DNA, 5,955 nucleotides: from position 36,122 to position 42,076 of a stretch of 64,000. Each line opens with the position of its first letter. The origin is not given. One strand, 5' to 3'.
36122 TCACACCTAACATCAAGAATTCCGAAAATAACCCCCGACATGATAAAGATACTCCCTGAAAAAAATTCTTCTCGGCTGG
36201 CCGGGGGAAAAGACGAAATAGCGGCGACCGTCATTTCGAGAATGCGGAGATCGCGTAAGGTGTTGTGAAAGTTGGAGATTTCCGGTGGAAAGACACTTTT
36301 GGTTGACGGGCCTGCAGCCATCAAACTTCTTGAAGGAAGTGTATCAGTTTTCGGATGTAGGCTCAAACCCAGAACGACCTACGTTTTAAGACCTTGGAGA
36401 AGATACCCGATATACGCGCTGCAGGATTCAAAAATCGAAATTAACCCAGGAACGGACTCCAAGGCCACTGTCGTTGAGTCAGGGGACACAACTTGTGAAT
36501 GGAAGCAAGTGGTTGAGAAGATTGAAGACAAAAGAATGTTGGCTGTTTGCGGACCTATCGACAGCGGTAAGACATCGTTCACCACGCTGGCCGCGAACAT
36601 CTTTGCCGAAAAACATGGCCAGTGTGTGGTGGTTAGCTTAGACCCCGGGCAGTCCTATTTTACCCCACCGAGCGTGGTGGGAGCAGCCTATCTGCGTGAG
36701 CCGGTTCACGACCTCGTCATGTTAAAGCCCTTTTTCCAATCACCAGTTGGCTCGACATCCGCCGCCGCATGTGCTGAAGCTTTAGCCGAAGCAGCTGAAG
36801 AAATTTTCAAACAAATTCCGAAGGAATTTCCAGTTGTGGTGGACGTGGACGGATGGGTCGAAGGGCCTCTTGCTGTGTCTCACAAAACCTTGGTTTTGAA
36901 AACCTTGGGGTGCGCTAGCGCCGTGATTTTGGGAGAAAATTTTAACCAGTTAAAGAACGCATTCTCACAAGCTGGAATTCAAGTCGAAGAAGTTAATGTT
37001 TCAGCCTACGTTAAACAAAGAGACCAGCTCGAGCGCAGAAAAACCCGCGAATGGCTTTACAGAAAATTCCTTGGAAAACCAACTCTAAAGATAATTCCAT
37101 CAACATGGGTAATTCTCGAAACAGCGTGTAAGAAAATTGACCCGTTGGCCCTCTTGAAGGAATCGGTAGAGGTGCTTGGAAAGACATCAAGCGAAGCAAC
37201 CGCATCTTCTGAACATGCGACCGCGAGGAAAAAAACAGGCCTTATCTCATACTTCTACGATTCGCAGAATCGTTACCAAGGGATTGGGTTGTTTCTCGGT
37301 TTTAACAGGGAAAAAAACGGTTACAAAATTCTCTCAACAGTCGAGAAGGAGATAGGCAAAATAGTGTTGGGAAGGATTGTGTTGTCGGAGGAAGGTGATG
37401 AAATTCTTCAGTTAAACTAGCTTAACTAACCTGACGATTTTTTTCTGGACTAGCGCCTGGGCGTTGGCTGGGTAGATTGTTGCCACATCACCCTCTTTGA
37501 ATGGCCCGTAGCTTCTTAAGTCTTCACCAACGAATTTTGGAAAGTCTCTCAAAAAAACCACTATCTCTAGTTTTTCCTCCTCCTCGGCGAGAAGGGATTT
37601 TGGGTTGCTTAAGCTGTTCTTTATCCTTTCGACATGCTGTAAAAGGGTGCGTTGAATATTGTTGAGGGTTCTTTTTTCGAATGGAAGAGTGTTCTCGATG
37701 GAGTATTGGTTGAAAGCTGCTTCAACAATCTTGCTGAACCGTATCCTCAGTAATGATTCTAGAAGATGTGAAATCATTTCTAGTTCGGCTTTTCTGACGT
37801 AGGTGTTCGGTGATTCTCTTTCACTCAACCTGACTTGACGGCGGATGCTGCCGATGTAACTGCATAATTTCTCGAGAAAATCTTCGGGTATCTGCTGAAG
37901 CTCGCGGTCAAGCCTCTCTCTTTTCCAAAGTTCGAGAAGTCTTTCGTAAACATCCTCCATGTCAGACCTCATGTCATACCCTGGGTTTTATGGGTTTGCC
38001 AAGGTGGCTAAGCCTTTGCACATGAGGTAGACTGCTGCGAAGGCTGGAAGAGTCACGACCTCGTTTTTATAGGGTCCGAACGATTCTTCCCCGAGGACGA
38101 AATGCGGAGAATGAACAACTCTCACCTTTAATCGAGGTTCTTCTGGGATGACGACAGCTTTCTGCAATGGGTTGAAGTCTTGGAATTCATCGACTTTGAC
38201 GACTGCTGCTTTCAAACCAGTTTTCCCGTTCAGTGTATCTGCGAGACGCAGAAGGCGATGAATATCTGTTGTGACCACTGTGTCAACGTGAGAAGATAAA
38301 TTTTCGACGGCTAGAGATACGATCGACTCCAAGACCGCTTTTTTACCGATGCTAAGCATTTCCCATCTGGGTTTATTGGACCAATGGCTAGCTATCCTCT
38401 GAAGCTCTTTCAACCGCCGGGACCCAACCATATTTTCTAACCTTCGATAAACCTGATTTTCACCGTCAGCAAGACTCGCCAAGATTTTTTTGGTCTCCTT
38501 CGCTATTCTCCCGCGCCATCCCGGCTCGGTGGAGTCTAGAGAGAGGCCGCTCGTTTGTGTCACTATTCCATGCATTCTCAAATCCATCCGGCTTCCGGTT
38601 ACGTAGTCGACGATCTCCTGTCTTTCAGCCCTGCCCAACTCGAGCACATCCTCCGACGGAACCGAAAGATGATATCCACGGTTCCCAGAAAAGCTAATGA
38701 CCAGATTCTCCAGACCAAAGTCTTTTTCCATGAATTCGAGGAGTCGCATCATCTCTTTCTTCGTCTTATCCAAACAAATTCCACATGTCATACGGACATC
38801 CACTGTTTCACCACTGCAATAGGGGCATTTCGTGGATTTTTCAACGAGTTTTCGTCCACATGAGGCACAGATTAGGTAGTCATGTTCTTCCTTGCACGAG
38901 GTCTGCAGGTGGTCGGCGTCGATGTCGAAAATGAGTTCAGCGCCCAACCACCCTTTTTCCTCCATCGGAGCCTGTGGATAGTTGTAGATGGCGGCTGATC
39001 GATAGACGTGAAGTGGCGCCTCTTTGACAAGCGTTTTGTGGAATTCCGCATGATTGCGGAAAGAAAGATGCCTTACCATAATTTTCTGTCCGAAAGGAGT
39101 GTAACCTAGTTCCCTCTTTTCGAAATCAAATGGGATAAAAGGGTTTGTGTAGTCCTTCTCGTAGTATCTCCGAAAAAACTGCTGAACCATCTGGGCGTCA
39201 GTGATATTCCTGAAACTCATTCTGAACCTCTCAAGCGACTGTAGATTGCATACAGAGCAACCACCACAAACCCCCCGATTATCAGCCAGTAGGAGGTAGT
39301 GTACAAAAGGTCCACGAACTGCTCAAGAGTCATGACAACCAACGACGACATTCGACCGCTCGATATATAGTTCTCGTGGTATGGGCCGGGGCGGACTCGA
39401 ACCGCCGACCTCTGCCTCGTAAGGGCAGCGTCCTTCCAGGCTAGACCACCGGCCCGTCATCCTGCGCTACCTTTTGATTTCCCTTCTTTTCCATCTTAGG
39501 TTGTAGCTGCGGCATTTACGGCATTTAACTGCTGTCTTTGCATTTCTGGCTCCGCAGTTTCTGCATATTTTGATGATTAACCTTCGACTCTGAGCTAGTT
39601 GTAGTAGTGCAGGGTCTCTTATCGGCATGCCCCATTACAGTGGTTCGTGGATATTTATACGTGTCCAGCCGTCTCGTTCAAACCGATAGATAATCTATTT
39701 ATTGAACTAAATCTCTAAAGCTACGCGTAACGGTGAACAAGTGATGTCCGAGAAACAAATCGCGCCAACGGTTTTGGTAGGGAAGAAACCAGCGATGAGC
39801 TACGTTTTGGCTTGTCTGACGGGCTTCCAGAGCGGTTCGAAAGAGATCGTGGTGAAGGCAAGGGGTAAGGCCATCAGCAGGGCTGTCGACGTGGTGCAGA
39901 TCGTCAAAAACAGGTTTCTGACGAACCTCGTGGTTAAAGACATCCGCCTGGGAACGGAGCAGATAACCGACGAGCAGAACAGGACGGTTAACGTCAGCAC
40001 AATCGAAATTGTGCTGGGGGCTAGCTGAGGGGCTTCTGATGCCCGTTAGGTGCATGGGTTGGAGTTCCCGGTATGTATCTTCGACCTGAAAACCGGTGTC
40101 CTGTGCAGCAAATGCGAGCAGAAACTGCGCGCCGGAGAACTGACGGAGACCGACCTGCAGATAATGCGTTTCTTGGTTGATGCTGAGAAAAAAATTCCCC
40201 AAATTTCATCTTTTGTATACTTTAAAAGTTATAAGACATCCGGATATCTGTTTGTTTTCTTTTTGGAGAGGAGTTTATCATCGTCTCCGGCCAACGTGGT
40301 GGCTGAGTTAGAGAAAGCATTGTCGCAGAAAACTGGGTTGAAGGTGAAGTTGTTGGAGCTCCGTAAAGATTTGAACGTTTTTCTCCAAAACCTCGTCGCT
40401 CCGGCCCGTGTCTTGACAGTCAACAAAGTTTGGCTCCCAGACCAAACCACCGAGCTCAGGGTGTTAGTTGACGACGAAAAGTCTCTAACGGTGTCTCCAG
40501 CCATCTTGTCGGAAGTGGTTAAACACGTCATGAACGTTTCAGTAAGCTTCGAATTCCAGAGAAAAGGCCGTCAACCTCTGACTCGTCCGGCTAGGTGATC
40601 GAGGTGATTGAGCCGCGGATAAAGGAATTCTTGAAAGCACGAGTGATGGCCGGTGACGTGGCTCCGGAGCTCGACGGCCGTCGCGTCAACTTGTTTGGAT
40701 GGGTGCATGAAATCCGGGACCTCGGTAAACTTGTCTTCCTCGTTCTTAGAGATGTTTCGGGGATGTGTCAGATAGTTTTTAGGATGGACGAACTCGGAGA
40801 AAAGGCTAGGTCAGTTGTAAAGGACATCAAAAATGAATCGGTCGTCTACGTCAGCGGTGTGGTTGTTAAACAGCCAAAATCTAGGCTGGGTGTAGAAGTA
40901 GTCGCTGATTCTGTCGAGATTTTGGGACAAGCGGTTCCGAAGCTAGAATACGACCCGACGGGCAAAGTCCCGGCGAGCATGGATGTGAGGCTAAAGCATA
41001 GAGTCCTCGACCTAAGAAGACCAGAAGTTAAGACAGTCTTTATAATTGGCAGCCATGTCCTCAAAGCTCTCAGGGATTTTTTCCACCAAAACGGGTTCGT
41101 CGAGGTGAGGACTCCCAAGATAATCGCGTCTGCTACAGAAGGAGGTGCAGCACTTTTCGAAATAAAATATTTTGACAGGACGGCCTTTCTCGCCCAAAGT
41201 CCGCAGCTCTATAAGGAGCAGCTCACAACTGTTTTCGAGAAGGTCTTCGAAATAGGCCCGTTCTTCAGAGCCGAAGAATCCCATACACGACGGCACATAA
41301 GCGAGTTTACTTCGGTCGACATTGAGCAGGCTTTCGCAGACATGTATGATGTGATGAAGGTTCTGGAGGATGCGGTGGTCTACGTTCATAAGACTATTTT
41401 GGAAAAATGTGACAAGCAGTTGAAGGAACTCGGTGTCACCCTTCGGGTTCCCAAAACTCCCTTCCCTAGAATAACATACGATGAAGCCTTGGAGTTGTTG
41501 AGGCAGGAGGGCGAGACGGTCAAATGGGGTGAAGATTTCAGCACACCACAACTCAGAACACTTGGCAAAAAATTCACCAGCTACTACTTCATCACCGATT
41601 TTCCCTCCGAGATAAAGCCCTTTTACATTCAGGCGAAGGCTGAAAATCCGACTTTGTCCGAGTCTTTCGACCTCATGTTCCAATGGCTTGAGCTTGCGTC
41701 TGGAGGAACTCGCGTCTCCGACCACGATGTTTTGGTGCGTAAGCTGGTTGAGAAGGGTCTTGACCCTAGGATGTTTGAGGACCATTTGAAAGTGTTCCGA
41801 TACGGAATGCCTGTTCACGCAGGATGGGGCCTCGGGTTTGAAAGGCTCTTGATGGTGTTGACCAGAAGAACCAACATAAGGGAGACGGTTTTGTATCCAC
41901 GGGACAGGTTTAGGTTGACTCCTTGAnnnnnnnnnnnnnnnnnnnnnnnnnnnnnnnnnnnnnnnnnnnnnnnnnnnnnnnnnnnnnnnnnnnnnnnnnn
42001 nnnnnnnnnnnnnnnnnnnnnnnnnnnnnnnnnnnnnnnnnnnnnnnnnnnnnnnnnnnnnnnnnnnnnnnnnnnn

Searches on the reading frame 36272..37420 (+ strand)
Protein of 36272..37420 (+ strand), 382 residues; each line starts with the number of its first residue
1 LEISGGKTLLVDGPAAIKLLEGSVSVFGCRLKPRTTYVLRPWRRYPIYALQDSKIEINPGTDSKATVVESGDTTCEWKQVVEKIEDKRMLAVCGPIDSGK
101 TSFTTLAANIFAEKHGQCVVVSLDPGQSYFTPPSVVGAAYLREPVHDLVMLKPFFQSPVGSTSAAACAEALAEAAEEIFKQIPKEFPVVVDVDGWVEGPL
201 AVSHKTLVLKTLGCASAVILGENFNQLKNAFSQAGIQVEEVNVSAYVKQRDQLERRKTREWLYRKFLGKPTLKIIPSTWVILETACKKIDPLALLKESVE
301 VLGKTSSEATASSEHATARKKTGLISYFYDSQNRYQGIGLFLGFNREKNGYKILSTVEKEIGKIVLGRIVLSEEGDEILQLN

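Call 29: search_protein_families(library=pfam, proteins=[window:36272-37420:+], max_evalue=0.00001)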
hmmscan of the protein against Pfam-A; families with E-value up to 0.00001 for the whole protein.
window:36272-37420:+ (382 aa): 2 families
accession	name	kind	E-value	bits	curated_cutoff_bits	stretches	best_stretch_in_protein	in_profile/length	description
PF16575.11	CLP1_P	-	2.9e-29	102.7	26.6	1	94-267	1-186/188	mRNA cleavage and polyadenylation factor CLP1 P-loop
PF16573.10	CLP1_N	-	9.5e-06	26.1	22.3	0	14-81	17-82/92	N-terminal beta-sandwich domain of polyadenylation factor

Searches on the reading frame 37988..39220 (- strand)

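Call 29: search_protein_families(library=pfam, proteins=[window:37988-39220:-], max_evalue=0.00001)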
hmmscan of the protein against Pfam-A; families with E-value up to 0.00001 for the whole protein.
window:37988-39220:- (410 aa): 1 family
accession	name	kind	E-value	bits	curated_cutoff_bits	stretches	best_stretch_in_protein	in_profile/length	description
PF01896.25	DNA_primase_S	-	3e-16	60.6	26.8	1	146-340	17-160/163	DNA primase small subunit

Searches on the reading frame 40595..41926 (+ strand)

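Call 29: search_protein_families(library=pfam, proteins=[window:40595-41926:+], max_evalue=0.00001)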
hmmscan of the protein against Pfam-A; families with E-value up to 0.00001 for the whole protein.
window:40595-41926:+ (443 aa): 2 families
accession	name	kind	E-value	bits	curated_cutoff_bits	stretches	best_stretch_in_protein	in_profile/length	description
PF00152.25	tRNA-synt_2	-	3.5e-88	296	25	1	129-437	2-307/308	tRNA synthetases class II (D, K and N)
PF01336.31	tRNA_anti-codon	-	1.4e-15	57.4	27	1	31-110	1-75/75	OB-fold nucleic acid binding domain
